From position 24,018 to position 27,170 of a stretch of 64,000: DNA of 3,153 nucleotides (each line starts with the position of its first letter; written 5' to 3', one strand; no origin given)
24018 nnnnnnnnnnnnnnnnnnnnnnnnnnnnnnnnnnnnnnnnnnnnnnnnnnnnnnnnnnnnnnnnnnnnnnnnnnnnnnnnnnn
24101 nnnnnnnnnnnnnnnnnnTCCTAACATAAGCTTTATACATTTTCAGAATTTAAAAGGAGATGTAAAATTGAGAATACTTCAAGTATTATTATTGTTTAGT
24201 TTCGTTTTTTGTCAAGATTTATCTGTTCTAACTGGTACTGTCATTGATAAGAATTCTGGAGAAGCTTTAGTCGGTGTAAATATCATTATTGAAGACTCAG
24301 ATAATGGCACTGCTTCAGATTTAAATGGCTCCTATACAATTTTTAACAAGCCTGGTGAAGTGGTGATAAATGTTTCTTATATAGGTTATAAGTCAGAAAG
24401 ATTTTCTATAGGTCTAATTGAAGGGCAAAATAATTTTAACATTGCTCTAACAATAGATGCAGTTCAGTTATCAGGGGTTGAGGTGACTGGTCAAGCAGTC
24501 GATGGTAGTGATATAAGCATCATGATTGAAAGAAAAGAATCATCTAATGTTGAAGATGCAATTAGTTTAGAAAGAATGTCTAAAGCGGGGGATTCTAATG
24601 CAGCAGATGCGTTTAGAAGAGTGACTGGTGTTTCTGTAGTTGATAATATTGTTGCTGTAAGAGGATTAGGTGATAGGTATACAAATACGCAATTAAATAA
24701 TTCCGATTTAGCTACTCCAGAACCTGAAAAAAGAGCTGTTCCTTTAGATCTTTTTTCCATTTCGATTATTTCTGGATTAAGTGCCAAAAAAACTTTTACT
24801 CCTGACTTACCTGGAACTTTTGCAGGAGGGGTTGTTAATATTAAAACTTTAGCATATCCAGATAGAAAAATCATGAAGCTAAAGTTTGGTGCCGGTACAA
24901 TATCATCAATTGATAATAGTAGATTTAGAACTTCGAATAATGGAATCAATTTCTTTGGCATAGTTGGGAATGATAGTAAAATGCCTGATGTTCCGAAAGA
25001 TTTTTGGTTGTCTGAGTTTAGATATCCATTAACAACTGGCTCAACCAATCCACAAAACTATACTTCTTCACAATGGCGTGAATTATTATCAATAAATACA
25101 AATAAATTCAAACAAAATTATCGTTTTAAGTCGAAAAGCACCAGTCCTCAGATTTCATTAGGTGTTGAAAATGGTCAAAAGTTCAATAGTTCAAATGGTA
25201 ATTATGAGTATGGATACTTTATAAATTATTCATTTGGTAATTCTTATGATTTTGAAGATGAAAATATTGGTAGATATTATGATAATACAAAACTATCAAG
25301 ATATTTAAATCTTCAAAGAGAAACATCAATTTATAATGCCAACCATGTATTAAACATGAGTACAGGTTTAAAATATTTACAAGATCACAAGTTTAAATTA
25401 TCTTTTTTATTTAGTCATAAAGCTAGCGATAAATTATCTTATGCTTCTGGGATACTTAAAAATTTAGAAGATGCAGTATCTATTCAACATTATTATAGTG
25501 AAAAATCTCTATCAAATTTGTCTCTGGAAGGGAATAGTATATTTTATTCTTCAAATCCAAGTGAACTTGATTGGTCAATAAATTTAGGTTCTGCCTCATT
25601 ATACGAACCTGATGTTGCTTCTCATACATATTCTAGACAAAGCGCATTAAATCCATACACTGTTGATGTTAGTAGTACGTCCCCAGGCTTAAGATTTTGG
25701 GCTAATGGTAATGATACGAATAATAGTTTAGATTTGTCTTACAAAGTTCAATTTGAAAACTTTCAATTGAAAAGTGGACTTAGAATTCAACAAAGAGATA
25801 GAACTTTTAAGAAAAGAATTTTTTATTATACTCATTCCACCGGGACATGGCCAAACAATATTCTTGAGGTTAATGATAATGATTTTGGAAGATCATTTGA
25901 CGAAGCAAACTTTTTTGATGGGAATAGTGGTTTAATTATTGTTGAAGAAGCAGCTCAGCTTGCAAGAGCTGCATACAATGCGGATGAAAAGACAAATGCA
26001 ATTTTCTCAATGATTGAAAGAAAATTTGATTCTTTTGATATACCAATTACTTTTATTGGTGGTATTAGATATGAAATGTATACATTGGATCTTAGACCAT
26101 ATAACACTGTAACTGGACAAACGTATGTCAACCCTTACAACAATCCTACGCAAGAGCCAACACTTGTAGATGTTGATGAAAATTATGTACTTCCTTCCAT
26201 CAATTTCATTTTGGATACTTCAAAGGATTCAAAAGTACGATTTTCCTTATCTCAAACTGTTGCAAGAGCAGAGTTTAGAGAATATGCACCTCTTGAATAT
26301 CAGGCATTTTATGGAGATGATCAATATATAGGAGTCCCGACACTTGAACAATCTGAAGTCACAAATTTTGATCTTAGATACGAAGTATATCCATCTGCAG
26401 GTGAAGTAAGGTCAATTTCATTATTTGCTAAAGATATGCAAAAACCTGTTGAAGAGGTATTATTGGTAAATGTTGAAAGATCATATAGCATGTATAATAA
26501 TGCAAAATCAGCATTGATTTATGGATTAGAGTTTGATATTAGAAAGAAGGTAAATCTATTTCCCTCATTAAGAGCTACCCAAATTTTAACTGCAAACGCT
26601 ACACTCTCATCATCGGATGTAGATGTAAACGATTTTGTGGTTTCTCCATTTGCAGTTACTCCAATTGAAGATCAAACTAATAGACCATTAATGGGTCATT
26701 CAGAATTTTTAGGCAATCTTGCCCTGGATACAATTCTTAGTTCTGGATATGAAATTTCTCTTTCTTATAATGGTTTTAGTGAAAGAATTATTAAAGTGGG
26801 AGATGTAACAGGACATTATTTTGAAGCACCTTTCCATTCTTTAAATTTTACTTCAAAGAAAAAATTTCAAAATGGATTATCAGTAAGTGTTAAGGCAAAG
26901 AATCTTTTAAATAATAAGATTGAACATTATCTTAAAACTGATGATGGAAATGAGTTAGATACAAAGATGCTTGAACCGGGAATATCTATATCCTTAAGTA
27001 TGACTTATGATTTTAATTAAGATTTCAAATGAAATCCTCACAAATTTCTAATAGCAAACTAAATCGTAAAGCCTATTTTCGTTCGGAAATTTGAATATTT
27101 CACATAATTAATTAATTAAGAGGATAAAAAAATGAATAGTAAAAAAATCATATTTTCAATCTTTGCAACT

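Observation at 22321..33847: Pho-type locus without Pst, built around a TonB receptor, an orphan lipoprotein, PhoU and a PiT-like permease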

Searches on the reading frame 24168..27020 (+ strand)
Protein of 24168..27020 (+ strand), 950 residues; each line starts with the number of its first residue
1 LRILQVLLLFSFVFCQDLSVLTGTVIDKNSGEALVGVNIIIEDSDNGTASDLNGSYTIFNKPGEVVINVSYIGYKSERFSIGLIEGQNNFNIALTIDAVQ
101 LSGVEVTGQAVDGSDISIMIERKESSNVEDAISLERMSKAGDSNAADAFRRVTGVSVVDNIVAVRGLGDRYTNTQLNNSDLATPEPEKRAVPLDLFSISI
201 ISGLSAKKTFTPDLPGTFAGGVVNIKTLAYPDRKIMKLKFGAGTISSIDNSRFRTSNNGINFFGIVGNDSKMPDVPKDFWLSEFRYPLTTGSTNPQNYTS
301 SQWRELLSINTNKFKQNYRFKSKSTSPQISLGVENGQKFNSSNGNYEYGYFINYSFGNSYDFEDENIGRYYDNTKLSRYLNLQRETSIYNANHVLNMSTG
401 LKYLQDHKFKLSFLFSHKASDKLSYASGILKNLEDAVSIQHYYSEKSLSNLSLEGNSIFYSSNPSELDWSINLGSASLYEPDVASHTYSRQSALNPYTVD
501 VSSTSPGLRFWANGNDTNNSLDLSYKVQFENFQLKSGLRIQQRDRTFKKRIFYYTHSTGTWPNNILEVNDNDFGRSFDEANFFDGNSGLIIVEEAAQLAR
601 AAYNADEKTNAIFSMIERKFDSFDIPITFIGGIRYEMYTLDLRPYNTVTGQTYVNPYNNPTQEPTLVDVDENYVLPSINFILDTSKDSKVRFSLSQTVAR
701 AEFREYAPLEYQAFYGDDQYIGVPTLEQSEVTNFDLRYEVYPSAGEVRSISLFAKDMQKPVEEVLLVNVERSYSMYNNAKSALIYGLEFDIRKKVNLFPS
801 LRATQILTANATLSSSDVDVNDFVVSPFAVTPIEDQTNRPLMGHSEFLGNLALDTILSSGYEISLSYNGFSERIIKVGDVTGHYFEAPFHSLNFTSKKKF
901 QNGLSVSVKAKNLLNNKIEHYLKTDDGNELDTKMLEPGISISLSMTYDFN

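Call 4: search_protein_families(library=pfam, proteins=[window:24168-27020:+], max_evalue=0.01)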
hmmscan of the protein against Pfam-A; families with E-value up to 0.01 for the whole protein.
window:24168-27020:+ (950 aa): 3 families
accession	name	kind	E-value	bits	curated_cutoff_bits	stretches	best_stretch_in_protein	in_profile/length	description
PF13715.12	CarbopepD_reg_2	-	5e-17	62.2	32.2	1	21-106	1-88/88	CarboxypepD_reg-like domain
PF13620.12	CarboxypepD_reg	-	9e-11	42.4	32.3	1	21-94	2-81/82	Carboxypeptidase regulatory-like domain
PF07715.20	Plug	-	7e-05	23.7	23.9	1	124-206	4-90/107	TonB-dependent Receptor Plug Domain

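Call 5: search_protein_families(library=ncbifam, proteins=[window:24168-27020:+], max_evalue=0.01)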
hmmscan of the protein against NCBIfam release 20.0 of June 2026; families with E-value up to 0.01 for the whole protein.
window:24168-27020:+ (950 aa): 3 families
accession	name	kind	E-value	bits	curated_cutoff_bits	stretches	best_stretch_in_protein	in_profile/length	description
TIGR01782.1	TonB-Xanth-Caul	subfamily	4e-51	174.3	310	2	343-949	292-868/868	TonB-dependent receptor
TIGR04056.1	OMP_RagA_SusC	subfamily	2e-18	66.1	368.25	1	21-109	3-86/981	SusC/RagA family TonB-linked outer membrane protein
NF004589.0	PRK05928.3-1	equivalog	0.0045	16.7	408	0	401-497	75-157/226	uroporphyrinogen-III synthase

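Call 71: search_solved_structures(query=window:24168-27020:+, max_evalue=0.01)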
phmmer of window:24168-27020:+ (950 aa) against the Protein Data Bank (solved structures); distinct sequences matched with E-value up to 0.01: 2.
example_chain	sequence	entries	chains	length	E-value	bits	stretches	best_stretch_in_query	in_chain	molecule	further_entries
9hfj_A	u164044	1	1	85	4.4e-05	24.9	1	21-81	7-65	SusC homolog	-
6ytc_A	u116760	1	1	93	0.00094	20.5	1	22-98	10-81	TonB-dependent receptor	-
